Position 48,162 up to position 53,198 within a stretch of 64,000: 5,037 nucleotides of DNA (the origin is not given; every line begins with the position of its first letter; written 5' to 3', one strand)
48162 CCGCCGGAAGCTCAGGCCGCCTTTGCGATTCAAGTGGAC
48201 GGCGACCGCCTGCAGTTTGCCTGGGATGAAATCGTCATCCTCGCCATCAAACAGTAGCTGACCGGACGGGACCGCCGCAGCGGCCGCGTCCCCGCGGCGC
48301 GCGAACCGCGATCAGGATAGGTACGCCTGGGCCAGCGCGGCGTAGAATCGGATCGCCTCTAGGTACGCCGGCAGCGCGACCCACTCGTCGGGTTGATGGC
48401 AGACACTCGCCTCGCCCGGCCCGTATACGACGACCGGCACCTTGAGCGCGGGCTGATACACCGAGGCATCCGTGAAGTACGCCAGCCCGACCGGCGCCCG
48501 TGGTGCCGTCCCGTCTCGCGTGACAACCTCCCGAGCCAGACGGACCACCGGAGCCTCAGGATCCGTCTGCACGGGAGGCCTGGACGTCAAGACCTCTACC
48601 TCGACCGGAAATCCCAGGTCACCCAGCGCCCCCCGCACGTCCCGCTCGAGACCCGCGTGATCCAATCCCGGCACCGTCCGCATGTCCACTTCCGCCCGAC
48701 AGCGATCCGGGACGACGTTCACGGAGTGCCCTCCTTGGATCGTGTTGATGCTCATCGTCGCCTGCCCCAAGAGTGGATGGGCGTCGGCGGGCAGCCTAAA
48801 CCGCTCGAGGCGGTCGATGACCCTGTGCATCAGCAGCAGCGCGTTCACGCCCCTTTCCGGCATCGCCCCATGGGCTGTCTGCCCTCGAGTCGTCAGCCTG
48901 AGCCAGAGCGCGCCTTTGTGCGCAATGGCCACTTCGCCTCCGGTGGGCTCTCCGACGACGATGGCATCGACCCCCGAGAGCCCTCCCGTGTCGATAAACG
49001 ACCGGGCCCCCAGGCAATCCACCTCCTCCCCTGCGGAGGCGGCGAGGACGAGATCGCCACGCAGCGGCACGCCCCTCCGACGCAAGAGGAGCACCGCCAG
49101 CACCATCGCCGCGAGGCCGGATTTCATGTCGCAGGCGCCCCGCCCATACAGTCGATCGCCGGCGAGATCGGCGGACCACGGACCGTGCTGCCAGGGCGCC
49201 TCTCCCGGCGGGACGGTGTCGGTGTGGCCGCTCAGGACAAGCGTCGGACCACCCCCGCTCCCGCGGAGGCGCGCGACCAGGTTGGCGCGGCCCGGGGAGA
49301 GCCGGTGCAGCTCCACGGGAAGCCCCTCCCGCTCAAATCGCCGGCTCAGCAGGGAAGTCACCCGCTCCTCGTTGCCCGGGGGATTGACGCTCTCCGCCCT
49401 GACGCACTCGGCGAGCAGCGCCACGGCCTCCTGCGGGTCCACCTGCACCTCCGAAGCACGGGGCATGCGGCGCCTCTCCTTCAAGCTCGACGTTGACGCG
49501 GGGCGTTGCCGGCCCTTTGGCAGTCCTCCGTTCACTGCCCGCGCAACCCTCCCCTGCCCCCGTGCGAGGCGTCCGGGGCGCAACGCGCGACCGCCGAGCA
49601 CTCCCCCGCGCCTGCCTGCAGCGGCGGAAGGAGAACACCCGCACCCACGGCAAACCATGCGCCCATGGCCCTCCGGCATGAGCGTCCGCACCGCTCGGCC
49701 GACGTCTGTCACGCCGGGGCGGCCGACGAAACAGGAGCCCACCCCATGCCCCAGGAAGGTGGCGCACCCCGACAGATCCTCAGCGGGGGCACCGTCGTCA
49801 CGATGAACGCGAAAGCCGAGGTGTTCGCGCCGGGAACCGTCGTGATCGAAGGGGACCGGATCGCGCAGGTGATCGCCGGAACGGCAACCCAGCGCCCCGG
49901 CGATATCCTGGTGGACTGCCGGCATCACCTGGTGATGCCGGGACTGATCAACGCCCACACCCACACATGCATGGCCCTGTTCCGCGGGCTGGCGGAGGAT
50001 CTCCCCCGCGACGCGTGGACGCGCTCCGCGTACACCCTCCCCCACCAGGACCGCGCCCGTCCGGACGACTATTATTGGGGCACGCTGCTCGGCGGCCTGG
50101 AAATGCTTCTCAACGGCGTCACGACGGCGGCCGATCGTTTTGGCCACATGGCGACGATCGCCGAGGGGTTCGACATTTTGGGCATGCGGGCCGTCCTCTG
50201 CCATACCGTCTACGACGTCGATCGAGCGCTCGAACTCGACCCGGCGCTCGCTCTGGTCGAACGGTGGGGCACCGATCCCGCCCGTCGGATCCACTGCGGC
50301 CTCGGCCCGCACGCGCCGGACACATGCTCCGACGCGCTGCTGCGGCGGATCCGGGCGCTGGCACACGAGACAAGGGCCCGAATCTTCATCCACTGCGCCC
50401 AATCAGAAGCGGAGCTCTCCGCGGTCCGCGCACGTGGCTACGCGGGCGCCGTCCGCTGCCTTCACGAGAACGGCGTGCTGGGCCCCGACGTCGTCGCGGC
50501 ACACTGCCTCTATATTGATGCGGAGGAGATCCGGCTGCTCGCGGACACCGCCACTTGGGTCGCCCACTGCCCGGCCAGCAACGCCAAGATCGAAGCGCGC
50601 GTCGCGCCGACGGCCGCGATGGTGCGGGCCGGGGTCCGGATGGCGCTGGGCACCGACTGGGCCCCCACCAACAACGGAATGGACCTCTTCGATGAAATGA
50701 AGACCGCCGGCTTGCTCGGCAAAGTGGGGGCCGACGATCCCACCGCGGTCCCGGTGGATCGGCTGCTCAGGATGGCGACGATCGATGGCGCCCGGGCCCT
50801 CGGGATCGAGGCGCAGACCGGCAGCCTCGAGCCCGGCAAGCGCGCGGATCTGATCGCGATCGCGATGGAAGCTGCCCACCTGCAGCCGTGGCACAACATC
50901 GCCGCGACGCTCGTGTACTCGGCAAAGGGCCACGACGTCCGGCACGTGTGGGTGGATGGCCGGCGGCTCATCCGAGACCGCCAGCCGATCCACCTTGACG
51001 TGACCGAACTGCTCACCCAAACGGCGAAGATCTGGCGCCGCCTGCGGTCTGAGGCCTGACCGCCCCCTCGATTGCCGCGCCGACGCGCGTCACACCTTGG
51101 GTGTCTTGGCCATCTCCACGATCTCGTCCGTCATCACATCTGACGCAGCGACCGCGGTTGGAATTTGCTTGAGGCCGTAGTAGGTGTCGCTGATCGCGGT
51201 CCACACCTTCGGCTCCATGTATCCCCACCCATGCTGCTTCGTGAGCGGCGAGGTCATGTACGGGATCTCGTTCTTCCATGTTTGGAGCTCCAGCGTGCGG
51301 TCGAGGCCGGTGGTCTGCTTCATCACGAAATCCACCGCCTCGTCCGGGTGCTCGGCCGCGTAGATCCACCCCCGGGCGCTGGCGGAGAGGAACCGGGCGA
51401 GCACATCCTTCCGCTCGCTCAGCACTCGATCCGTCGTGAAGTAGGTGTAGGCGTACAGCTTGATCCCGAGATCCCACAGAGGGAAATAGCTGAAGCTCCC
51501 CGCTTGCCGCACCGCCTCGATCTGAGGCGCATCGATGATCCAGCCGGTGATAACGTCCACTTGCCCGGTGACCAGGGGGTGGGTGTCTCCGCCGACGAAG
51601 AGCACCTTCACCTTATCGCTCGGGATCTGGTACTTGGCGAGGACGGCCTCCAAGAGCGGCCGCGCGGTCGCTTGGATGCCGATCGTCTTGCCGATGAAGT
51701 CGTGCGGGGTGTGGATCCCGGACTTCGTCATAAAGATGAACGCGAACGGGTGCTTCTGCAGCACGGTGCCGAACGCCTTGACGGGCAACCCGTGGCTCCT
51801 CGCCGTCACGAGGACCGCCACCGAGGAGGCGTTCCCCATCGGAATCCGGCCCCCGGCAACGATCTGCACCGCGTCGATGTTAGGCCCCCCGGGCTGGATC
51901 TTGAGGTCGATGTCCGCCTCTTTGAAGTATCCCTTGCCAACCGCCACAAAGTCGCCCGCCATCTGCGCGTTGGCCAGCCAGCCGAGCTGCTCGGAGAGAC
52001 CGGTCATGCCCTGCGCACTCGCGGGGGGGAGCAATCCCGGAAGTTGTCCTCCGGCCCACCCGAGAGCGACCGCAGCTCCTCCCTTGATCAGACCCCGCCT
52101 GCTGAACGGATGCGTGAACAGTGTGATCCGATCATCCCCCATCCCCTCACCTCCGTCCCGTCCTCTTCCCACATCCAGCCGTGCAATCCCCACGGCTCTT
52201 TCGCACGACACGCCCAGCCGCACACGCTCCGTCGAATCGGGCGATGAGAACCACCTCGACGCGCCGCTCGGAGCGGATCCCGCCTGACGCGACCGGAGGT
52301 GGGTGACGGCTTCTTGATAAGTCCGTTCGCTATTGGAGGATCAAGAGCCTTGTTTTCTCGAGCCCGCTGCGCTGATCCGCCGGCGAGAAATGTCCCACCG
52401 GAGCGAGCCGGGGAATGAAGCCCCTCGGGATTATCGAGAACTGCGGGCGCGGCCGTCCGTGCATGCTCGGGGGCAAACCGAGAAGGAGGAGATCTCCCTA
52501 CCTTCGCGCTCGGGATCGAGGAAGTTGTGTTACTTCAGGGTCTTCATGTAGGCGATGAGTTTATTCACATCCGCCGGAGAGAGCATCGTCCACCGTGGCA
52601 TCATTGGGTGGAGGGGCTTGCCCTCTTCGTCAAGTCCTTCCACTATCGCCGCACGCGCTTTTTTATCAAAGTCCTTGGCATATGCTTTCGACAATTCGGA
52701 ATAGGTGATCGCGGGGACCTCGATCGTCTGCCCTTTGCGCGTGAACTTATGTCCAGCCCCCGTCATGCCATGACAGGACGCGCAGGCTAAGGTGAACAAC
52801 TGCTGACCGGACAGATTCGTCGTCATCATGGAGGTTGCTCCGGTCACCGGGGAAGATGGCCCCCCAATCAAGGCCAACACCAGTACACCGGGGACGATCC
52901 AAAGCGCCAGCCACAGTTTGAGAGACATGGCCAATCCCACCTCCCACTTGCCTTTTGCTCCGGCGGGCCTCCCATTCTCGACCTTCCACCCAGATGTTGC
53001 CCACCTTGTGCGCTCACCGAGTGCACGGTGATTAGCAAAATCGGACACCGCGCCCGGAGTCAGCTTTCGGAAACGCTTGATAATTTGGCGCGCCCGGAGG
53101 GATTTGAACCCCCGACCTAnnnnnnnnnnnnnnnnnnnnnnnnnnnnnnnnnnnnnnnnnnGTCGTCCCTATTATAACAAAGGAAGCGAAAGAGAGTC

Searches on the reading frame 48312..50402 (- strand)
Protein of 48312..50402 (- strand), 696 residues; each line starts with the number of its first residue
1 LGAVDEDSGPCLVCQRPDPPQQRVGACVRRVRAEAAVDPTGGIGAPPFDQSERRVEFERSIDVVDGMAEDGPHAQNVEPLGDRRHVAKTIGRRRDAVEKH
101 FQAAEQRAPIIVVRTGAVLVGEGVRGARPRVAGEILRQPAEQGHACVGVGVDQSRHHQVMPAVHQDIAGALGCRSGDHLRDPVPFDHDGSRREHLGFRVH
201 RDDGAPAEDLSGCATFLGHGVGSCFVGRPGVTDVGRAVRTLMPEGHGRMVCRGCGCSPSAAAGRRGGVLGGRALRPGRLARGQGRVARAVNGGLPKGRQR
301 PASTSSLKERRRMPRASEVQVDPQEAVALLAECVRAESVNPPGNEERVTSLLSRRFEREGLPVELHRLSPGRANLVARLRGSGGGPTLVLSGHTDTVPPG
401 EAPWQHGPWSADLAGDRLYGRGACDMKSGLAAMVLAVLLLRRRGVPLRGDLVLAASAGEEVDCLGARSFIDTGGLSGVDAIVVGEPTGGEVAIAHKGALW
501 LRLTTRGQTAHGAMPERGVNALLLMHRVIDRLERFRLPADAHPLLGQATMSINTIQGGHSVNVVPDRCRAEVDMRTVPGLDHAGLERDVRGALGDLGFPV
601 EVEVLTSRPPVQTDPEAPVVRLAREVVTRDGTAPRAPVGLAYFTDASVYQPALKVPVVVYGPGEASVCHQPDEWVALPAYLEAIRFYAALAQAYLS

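Call 24: search_protein_families(library=pfam, proteins=[window:48312-50402:-], max_evalue=0.00001)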
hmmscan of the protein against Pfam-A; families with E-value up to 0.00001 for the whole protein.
window:48312-50402:- (696 aa): 3 families
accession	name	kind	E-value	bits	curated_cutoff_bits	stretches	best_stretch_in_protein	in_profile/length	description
PF01546.33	Peptidase_M20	-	4.3e-36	125.2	24.6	1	390-692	2-205/206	Peptidase family M20/M25/M40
PF07687.19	M20_dimer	-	3.9e-22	78.7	21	1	493-595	1-101/107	Peptidase dimerisation domain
PF04389.22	Peptidase_M28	-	1.5e-08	35.1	21.3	1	374-470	1-77/193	Peptidase family M28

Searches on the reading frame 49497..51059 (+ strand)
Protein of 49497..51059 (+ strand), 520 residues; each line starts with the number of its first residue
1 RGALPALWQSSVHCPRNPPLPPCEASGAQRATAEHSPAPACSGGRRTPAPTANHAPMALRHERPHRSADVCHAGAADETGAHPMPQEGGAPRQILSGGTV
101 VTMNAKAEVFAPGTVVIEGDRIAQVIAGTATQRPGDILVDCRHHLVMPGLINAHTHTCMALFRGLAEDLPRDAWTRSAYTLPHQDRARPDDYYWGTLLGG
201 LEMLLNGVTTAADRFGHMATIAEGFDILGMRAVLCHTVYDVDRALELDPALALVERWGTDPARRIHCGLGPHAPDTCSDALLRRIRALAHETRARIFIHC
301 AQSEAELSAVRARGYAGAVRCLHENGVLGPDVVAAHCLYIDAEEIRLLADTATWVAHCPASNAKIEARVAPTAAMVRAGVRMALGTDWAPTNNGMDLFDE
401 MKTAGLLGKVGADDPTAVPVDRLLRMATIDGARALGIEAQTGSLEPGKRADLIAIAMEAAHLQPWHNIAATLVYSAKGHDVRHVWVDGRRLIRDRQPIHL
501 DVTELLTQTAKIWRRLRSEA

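Call 24: search_protein_families(library=pfam, proteins=[window:49497-51059:+], max_evalue=0.00001)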
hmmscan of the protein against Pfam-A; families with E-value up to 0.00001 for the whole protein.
window:49497-51059:+ (520 aa): 2 families
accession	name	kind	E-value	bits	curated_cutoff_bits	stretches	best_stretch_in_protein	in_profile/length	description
PF01979.26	Amidohydro_1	-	1.3e-57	196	25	1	145-490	1-344/345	Amidohydrolase family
PF07969.17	Amidohydro_3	-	1.2e-18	68.3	29.7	1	276-490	258-470/472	Amidohydrolase family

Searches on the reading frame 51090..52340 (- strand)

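Call 24: search_protein_families(library=pfam, proteins=[window:51090-52340:-], max_evalue=0.00001)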
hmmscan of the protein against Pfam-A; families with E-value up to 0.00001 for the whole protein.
window:51090-52340:- (416 aa): 1 family
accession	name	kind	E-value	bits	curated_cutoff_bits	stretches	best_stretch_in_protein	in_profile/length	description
PF09084.16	NMT1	-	3.1e-50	171.5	20.5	1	124-335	1-216/216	NMT1/THI5 like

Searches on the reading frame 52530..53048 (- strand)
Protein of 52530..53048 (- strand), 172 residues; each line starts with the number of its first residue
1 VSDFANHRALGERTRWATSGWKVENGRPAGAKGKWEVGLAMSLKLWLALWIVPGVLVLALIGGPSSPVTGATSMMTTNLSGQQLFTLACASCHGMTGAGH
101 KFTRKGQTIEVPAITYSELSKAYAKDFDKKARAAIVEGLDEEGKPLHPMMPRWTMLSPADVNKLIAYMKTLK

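Call 83: search_protein_families(library=pfam, proteins=[window:52530-53048:-], max_evalue=0.001)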
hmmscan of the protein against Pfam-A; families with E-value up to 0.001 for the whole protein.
window:52530-53048:- (172 aa): 2 families
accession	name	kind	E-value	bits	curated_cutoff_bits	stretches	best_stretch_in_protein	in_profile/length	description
PF00034.26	Cytochrom_C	-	8e-12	46.8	21.3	1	81-172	4-90/90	Cytochrome c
PF13442.11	Cytochrome_CBB3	-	7.9e-08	33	27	1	80-168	5-68/68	Cytochrome C oxidase, cbb3-type, subunit III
